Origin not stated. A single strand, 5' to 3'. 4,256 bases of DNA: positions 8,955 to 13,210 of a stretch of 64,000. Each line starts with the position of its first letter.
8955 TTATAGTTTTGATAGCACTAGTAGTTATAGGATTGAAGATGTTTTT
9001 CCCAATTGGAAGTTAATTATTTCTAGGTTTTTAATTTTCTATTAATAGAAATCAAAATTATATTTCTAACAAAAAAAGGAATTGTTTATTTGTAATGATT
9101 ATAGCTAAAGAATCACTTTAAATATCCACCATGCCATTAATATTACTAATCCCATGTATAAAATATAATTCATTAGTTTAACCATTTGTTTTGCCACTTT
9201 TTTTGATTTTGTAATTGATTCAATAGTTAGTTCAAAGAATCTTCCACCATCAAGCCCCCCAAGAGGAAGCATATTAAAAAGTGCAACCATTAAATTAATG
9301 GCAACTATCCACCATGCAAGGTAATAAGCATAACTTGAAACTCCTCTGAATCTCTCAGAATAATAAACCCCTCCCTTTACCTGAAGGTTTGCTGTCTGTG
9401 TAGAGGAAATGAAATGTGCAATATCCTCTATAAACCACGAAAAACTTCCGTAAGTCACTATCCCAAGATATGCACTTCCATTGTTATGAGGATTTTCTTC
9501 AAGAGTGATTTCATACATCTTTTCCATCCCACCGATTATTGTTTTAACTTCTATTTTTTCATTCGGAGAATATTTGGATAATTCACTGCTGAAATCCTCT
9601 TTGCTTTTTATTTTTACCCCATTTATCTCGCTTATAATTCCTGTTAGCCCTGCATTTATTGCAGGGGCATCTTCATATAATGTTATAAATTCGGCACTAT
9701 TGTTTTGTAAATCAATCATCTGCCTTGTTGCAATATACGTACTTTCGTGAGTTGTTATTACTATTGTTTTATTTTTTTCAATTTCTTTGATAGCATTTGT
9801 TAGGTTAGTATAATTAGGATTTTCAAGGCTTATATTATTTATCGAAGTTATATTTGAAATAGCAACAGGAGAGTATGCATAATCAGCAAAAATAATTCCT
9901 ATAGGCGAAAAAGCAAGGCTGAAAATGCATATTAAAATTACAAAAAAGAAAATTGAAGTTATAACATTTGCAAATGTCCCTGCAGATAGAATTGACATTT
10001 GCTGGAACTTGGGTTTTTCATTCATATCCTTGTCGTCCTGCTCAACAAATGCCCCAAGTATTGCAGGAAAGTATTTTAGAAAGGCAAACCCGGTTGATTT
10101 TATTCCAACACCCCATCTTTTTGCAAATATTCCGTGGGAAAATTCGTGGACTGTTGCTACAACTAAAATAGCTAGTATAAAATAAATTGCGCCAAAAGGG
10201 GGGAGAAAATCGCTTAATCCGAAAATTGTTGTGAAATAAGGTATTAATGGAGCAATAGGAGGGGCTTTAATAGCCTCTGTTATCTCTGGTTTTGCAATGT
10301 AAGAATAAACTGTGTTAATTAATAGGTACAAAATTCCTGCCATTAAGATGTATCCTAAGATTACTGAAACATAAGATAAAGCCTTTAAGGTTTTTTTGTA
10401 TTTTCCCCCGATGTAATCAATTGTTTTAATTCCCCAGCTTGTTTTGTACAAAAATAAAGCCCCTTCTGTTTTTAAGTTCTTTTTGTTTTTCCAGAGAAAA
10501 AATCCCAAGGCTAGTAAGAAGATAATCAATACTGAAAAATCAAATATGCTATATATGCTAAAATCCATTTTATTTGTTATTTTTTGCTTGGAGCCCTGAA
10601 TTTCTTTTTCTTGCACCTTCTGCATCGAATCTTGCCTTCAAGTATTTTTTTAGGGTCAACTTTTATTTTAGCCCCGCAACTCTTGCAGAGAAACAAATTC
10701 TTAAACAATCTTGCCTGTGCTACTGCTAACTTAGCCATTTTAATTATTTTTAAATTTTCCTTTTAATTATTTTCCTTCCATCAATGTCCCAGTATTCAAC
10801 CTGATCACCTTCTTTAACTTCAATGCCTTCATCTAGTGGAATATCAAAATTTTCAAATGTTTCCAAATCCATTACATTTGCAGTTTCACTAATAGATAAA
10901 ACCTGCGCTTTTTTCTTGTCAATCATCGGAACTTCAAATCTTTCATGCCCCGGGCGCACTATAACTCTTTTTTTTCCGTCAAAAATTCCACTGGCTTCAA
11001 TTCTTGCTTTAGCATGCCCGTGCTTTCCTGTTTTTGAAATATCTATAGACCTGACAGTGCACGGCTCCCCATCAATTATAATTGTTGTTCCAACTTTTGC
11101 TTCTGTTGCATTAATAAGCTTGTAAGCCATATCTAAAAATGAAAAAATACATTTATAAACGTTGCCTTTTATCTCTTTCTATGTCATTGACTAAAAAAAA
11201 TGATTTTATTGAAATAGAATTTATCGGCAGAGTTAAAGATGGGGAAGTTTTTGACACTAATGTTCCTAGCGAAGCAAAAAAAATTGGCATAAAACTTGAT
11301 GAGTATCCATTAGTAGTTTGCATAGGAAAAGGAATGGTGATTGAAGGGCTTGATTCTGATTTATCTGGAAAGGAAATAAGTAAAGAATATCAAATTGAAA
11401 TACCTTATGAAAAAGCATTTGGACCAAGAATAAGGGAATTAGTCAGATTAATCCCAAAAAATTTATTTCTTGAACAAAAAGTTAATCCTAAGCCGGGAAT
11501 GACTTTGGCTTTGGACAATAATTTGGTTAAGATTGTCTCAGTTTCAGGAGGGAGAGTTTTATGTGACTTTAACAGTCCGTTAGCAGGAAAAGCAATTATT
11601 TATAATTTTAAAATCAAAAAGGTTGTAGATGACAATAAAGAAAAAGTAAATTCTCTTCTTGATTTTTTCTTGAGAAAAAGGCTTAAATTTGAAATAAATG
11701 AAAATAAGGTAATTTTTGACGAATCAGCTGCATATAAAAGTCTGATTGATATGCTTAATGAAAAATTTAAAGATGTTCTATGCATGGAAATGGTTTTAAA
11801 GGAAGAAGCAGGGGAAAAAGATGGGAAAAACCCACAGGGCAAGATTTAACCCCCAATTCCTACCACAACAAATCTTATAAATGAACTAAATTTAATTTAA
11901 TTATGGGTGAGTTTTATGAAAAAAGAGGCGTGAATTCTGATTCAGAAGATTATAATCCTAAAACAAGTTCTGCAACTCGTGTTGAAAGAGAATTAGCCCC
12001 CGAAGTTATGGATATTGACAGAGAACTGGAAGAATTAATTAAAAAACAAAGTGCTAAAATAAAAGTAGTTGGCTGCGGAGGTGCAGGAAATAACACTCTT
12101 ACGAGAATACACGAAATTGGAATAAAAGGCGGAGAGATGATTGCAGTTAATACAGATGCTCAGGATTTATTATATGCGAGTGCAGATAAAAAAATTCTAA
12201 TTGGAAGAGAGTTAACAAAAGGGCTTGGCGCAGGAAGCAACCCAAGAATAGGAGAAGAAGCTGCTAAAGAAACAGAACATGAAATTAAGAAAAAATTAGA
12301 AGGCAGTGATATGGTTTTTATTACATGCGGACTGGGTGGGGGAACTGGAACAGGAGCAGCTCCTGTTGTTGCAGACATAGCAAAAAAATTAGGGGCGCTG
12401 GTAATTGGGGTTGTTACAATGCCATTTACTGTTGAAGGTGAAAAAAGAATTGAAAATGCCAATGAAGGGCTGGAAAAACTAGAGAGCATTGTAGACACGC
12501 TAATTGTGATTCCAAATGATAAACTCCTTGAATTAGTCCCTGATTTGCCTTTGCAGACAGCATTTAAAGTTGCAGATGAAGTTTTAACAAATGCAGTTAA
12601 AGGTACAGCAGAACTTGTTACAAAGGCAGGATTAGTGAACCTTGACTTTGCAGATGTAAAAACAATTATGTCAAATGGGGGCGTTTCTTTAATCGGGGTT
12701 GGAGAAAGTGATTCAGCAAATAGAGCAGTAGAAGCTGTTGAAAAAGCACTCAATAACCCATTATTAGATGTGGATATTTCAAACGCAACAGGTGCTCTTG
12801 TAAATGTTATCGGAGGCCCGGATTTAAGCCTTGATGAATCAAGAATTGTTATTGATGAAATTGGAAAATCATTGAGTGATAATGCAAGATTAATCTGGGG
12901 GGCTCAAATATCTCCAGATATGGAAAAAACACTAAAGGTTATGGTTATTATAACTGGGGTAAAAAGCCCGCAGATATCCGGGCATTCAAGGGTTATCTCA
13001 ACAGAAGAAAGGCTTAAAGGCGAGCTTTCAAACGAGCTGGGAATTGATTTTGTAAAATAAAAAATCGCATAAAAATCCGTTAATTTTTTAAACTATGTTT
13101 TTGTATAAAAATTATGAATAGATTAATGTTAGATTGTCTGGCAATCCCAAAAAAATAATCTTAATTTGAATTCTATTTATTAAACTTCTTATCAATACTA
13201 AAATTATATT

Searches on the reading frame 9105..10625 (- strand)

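Call 38: search_protein_families(library=pfam, max_evalue=0.001, proteins=[window:9105-10625:-])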
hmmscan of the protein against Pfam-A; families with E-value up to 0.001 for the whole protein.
window:9105-10625:- (506 aa): 1 family
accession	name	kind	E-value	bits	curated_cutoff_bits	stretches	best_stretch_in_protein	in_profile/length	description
PF02163.28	Peptidase_M50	-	9.7e-29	100.7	27.2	1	148-495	1-220/221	Peptidase family M50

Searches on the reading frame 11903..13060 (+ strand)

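Call 38: search_protein_families(library=pfam, max_evalue=0.001, proteins=[window:11903-13060:+])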
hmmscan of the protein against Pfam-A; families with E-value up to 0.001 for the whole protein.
window:11903-13060:+ (385 aa): 2 families
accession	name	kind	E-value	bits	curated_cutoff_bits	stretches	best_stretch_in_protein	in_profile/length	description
PF00091.31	Tubulin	-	4.1e-50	171.1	33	1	52-212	1-189/190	Tubulin/FtsZ family, GTPase domain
PF12327.13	FtsZ_C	-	6.2e-32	110.2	27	1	260-354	1-95/95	FtsZ family, C-terminal domain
